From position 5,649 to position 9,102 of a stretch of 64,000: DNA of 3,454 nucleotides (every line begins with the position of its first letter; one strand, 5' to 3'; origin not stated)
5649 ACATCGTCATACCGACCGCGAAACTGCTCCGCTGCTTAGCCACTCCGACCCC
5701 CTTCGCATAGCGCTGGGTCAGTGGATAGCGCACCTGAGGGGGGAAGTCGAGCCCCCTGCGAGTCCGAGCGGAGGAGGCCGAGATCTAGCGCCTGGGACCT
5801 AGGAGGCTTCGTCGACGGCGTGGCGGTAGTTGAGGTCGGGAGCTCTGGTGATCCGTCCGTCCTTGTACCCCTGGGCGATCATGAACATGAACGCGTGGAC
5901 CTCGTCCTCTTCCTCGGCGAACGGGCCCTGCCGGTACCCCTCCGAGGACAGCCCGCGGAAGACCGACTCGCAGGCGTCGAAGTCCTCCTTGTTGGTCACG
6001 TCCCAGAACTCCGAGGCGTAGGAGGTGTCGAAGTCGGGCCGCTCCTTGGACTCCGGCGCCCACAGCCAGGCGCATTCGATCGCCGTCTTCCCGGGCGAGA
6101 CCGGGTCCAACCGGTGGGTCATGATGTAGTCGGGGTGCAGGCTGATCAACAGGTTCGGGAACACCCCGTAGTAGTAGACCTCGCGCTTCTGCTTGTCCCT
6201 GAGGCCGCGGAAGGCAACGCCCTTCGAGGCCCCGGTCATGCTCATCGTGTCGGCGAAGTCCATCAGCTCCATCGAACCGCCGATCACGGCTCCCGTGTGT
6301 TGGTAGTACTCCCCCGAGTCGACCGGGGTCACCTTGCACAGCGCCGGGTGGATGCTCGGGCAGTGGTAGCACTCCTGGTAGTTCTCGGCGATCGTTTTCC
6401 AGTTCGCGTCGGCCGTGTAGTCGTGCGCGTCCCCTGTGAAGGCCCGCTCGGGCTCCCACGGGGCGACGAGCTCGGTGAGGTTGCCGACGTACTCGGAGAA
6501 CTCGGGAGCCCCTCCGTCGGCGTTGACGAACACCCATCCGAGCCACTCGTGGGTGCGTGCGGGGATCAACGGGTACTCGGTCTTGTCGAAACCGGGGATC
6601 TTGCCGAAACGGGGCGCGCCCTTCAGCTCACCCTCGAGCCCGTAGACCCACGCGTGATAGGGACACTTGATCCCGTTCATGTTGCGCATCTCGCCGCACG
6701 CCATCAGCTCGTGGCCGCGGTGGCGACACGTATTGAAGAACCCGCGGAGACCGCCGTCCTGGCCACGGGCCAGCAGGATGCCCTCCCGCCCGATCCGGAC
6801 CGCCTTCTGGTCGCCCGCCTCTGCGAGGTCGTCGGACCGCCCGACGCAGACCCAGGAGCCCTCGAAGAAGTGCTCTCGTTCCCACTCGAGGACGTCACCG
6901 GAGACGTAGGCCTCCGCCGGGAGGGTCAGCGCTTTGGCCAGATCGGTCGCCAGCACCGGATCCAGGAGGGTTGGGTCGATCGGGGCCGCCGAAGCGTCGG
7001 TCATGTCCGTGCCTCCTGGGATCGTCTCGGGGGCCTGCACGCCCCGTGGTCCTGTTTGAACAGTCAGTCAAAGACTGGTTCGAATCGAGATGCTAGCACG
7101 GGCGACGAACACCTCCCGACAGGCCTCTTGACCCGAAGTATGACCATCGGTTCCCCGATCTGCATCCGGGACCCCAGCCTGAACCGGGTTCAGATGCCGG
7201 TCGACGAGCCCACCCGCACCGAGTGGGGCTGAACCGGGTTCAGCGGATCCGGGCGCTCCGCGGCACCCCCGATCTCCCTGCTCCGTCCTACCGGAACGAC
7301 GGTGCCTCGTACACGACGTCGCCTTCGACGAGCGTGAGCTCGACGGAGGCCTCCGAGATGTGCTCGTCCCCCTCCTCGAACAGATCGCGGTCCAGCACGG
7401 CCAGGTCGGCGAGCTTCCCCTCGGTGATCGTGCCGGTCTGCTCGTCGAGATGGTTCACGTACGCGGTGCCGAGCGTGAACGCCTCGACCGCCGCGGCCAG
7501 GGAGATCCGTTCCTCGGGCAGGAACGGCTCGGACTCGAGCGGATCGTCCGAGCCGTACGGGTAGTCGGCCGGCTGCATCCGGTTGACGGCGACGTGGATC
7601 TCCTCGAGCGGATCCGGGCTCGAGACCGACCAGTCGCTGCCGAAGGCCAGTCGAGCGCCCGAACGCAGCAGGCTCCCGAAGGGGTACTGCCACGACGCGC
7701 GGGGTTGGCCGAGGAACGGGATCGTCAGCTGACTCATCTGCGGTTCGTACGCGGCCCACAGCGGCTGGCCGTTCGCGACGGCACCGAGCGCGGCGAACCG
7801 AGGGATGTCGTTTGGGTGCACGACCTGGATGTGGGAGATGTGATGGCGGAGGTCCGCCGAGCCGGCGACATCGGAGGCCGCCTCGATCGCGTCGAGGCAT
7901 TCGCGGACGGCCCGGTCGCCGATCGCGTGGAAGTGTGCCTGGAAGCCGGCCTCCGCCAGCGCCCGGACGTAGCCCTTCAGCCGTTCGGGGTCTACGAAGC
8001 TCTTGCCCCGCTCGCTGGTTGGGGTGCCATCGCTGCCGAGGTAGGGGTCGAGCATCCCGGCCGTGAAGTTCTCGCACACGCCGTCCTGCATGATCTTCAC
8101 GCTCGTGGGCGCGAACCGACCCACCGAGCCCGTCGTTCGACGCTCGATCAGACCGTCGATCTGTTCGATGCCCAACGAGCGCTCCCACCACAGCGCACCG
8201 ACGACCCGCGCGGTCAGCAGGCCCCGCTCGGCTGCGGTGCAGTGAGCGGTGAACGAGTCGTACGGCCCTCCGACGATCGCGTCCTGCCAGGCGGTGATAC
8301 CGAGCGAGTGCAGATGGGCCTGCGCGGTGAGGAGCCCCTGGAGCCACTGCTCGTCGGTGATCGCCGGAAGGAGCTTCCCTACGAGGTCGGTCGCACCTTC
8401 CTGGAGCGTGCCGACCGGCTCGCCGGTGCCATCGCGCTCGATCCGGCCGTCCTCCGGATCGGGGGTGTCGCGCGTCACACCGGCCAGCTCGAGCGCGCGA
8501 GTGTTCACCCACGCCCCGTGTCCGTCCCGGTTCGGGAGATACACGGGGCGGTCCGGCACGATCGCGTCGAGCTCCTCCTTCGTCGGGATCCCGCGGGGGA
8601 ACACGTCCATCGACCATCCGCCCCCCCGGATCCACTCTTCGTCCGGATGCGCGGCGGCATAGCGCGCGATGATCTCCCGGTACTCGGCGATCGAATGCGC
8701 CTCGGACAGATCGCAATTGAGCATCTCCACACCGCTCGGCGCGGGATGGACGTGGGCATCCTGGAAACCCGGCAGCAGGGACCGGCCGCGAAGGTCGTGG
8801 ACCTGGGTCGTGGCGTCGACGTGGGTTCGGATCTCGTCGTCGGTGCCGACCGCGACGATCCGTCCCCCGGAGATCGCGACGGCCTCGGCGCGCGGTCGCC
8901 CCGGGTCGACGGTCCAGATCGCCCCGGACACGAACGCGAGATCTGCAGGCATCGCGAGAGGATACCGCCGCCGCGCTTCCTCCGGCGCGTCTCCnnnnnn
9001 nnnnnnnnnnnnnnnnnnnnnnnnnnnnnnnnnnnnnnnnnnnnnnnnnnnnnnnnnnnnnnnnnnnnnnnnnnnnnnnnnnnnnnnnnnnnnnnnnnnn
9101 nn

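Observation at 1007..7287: Composite Rieske oxygenase + dual GcvT-family aminomethyltransferase + MTHFR_C + MetF locus: putative THF-dependent demethylation module of unknown substrate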

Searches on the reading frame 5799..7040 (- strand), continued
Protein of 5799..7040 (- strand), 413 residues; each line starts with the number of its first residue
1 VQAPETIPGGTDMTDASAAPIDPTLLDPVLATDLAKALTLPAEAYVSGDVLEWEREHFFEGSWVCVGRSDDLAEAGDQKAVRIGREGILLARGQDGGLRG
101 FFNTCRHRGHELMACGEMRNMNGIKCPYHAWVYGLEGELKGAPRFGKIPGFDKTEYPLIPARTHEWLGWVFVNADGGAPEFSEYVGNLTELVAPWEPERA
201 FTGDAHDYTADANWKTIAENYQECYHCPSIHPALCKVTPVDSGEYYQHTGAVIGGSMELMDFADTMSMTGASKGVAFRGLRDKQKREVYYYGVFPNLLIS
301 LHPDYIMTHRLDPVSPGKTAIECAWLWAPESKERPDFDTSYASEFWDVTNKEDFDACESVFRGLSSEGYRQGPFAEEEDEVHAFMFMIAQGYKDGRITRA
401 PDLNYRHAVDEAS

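Call 45: search_dna_similar(query=window:5799-7040:-, collection=plasmids, mode=protein, max_evalue=1e-40, max_rows=25)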
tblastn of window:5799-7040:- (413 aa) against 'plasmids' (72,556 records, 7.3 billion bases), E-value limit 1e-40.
Records with a match: 16; places in all: 16; records where one place covers at least 80% of the query: 16.
Best place of each record, by identity: <60% 16.
By first word of the organism name: Phaeobacter 4; Acinetobacter 2; Nonomuraea 1; Pseudosulfitobacter 1; Paracoccus 1; Parasedimentitalea 1; Roseovarius 1; Tropicibacter 1; Caballeronia 1; Priestia 1; and 2 more.
By predicted mobility (MOB-suite, as given by PLSDB): non-mobilizable 10; mobilizable 3; conjugative 3.
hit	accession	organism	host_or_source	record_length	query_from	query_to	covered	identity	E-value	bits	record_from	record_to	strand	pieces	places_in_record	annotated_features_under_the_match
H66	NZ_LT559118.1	Nonomuraea gerenzanensis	-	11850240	30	403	91%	34.9%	3e-65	233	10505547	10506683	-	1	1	none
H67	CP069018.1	Pseudosulfitobacter pseudonitzschiae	-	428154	6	400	96%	30.4%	3e-44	172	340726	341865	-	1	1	Rieske 2Fe-2S domain-containing protein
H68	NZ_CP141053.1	Paracoccus denitrificans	-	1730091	34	393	87%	32.8%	4e-50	189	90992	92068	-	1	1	none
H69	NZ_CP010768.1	Phaeobacter piscinae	cell culture,fish larvae aquaculture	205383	26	397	90%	30.9%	8e-41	162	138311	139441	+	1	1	aromatic ring-hydroxylating dioxygenase subunit alpha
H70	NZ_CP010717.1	Phaeobacter piscinae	cell culture,fish larvae aquaculture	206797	26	397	90%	30.9%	8e-41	162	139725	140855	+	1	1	aromatic ring-hydroxylating dioxygenase subunit alpha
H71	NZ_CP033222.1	Parasedimentitalea marina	Cell culture,deep seawater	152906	21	378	87%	32.0%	2e-45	175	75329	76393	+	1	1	SRPBCC family protein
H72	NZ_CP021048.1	Phaeobacter gallaeciensis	cell culture,Pacific plankton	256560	30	396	89%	30.8%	3e-41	163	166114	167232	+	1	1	aromatic ring-hydroxylating dioxygenase subunit alpha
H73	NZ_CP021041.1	Phaeobacter gallaeciensis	cell culture,Pacific plankton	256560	30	396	89%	30.8%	3e-41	163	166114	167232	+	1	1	aromatic ring-hydroxylating dioxygenase subunit alpha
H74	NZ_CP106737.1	Roseovarius pelagicus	cell culture,Arctic seawater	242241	31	393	88%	30.9%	2e-41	163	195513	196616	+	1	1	SRPBCC family protein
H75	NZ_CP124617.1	Tropicibacter oceani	pure culture,sediment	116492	26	402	91%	28.9%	1e-43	170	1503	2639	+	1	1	SRPBCC family protein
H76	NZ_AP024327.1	Caballeronia sp. NK8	-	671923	34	389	86%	30.2%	3e-41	163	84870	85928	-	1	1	aromatic ring-hydroxylating dioxygenase subunit alpha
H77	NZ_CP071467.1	Priestia megaterium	whole organism,Hypersaline environment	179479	39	372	81%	32.2%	3e-55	204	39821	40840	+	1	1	aromatic ring-hydroxylating dioxygenase subunit alpha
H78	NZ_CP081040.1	Leisingera sp. M527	-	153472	39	385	84%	30.7%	2e-41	164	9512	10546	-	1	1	aromatic ring-hydroxylating dioxygenase subunit alpha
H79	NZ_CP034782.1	Pseudomonas sp. MPC6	-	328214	27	395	89%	27.9%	3e-41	163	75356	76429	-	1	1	ring-hydroxylating oxygenase subunit alpha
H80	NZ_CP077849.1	Acinetobacter baumannii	Homo sapiens,Rectal swab_P28_BU14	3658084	24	379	86%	28.6%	1e-41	164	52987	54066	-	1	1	none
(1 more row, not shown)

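Call 92: search_solved_structures(query=window:5799-7040:-, max_evalue=1e-35, show_alignments=3)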
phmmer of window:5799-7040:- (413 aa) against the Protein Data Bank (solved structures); distinct sequences matched with E-value up to 1e-35: 5.
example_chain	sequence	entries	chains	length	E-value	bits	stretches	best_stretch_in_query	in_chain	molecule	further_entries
4qup_A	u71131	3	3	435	3.4e-43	151.4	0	37-242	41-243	Monoxygenase; demethylase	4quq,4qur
6y8j_A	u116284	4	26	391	4.1e-43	151.1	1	37-245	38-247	Carnitine monooxygenase oxygenase subunit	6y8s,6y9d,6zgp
3vca_A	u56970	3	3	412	4.2e-43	151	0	38-242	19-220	Ring-hydroxylating dioxygenase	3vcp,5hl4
6y9c_A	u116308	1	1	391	7.2e-42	147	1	37-245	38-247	Carnitine monooxygenase oxygenase subunit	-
3n0q_A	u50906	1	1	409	4.3e-37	131.3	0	42-242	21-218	Putative aromatic-ring hydroxylating dioxygenase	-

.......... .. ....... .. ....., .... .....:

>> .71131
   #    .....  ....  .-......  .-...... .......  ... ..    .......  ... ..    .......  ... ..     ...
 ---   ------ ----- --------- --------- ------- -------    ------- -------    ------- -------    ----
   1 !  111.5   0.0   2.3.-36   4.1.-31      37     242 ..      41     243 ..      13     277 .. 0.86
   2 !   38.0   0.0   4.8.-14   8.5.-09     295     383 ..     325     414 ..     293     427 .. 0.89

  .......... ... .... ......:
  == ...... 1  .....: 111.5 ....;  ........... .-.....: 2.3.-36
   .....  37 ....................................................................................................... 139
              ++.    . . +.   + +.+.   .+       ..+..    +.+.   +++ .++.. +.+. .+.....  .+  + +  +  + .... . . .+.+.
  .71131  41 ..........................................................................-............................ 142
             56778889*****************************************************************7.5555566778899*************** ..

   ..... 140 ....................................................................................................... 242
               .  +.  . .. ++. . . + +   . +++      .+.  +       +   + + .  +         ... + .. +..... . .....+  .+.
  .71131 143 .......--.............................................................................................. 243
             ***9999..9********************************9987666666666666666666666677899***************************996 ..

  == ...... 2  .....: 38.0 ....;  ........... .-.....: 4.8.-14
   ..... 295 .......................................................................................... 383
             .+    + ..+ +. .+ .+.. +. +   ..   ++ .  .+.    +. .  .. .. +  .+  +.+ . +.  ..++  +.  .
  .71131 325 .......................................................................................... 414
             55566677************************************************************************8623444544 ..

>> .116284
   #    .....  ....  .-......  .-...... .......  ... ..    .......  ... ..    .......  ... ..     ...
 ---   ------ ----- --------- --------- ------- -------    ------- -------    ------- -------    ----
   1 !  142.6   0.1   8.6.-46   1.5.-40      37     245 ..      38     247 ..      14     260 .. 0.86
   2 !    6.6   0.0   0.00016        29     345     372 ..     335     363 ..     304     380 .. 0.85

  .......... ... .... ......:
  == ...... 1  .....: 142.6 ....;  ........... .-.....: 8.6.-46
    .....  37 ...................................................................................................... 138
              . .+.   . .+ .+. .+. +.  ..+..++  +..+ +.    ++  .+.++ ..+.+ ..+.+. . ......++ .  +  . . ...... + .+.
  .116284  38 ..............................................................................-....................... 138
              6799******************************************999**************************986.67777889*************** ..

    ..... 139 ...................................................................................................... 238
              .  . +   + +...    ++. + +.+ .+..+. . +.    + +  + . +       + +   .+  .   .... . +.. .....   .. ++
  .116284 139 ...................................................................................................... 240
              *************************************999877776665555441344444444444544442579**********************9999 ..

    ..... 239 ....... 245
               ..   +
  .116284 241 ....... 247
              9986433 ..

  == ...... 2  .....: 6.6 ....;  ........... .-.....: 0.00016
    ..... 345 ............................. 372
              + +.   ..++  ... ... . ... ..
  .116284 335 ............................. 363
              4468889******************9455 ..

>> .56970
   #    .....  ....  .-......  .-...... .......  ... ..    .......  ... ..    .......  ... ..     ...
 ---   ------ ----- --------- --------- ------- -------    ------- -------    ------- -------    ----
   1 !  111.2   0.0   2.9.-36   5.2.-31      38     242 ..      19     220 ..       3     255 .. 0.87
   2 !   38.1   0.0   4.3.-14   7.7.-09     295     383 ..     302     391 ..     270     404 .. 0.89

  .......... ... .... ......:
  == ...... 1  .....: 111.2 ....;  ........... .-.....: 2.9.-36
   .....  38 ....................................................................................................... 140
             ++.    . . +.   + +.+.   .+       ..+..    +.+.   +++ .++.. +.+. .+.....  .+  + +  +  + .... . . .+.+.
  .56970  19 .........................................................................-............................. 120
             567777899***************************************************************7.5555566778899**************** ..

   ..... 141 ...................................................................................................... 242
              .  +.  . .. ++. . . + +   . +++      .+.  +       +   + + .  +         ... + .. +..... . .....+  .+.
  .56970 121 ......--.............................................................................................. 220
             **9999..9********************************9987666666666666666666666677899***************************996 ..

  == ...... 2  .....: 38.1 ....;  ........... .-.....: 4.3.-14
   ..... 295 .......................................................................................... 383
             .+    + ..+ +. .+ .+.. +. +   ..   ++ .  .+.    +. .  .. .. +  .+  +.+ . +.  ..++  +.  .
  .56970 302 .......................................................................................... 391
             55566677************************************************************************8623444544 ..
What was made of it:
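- Closest known: Group V Rieske oxygenases for quaternary amines. Different: The C-terminal half aligns better to Stc2 than to CntA (call 92).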

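Call 101: find_encoding_contigs(protein=P0121, flank=7000, max_places=5)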
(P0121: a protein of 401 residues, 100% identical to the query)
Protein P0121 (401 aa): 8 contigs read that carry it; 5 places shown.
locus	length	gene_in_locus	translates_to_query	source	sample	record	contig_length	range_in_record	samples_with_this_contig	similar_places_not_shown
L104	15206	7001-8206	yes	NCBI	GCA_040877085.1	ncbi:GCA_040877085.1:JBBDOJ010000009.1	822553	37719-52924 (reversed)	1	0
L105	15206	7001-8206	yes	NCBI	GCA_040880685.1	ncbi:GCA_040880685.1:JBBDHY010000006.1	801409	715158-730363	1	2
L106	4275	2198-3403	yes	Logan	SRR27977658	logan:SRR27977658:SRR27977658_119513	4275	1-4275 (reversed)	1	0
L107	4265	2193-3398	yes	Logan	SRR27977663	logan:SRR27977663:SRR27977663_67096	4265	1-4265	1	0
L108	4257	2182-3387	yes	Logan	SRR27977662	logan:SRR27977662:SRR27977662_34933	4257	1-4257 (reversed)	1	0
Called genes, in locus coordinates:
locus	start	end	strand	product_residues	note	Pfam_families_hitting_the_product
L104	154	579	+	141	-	-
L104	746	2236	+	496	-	PF00282:Pyridoxal_deC, PF00266:Aminotran_5 (weak)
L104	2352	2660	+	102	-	-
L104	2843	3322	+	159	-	-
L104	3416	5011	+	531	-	PF00005:ABC_tran, PF02463:SMC_N (faint), PF13304:AAA_21 (faint), PF12848:ABC_tran_Xtn, PF00005:ABC_tran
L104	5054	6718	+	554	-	PF07969:Amidohydro_3, PF01979:Amidohydro_1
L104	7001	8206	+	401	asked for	PF00355:Rieske, PF00848:Ring_hydroxyl_A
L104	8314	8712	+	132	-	PF23636:DUF7144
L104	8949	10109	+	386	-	PF01571:GCV_T, PF08669:GCV_T_C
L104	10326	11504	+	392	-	PF01571:GCV_T, PF08669:GCV_T_C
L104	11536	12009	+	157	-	PF12225:DUF5981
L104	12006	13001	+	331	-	PF02219:MTHFR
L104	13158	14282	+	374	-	PF00089:Trypsin, PF13365:Trypsin_2, PF13180:PDZ_2, PF17820:PDZ_6 (weak)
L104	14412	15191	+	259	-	PF14801:TrmI-like_N, PF01135:PCMT, PF08704:GCD14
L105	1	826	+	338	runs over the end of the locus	PF00005:ABC_tran, PF13304:AAA_21, PF08352:oligo_HPY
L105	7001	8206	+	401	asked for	PF00355:Rieske, PF00848:Ring_hydroxyl_A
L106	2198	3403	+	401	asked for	PF00355:Rieske, PF00848:Ring_hydroxyl_A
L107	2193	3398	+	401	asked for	PF00355:Rieske, PF00848:Ring_hydroxyl_A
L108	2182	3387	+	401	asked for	PF00355:Rieske, PF00848:Ring_hydroxyl_A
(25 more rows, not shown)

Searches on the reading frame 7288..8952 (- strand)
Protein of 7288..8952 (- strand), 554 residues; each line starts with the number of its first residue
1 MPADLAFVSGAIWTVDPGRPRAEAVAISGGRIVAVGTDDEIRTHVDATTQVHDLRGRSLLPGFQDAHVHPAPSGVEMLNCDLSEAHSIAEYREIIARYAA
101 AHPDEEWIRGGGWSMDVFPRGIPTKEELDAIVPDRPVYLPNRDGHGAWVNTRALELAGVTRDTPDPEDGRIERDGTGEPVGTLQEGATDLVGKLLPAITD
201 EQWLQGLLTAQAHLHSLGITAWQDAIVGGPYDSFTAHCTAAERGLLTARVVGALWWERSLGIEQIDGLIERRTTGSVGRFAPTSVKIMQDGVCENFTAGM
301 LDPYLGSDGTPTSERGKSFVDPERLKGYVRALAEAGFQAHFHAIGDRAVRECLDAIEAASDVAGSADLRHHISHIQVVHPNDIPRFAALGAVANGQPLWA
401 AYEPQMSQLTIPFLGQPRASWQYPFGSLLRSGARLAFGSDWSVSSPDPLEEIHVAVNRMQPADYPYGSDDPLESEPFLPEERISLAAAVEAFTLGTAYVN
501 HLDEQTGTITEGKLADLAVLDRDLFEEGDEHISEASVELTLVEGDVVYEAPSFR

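Call 4: search_protein_families(library=pfam, proteins=[window:7288-8952:-], max_evalue=0.01)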
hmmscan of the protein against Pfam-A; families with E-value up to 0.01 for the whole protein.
window:7288-8952:- (554 aa): 3 families
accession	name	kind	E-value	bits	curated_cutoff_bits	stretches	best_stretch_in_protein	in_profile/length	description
PF07969.17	Amidohydro_3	-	2.7e-96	324.3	29.7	1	50-548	1-472/472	Amidohydrolase family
PF01979.26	Amidohydro_1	-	1.9e-10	41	25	1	322-545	134-343/345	Amidohydrolase family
PF22039.1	HUTI_composite_bact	-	2.7e-05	24.1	25.5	1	24-42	2-20/26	Imidazolonepropionase-like composite domain, bacteria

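Call 5: search_protein_families(library=ncbifam, proteins=[window:7288-8952:-], max_evalue=0.01)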
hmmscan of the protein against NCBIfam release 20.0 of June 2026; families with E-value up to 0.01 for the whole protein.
window:7288-8952:- (554 aa): 29 families (the best 25 are shown)
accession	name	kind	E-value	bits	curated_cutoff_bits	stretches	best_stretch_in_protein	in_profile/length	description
TIGR02967.1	guan_deamin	equivalog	3.3e-10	39.5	375.4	2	24-70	8-54/401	guanine deaminase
NF006056.0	PRK08204.1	subfamily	3.5e-10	39.2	391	2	422-523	284-382/449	hypothetical protein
NF006679.0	PRK09228.1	subfamily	7.9e-10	38.1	351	1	24-69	33-78/433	guanine deaminase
TIGR01224.1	hutI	equivalog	9.7e-10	37.8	298.15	2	23-74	4-53/377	imidazolonepropionase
NF011990.0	PRK15446.2-6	subfamily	2.9e-08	32.8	233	1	480-550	321-385/390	alpha-D-ribose 1-methylphosphonate 5-triphosphate diphosphatase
NF051886.1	XaaProDiPepCaul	equivalog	9.9e-08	31.4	500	1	23-70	19-64/398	Xaa-Pro dipeptidase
TIGR00221.1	nagA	equivalog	1.8e-07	30.4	225.65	1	1-80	1-74/380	N-acetylglucosamine-6-phosphate deacetylase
NF005557.0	PRK07228.1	equivalog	1.3e-06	27.4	522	0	23-70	22-65/445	5'-deoxyadenosine deaminase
NF006689.0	PRK09237.1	equivalog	1.8e-06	26.8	371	1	22-70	22-66/383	amidohydrolase/deacetylase family metallohydrolase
NF006549.0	PRK09045.1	equivalog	3.2e-06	26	540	0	22-72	29-78/444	TRZ/ATZ family hydrolase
TIGR02318.1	phosphono_phnM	equivalog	1.8e-05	23.8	390.55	0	480-522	315-358/376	phosphonate metabolism protein PhnM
TIGR00857.1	pyrC_multi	subfamily_domain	2.7e-05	23.3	279.05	0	23-69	6-47/412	dihydroorotase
TIGR02033.1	D-hydantoinase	equivalog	3.8e-05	22.8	393.25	1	23-81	17-71/454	dihydropyrimidinase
NF006055.0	PRK08203.1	equivalog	4.8e-05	22.1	532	0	11-69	13-70/455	8-oxoguanine deaminase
TIGR03178.1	allantoinase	equivalog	5e-05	22.3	357.85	1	17-70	12-60/441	allantoinase AllB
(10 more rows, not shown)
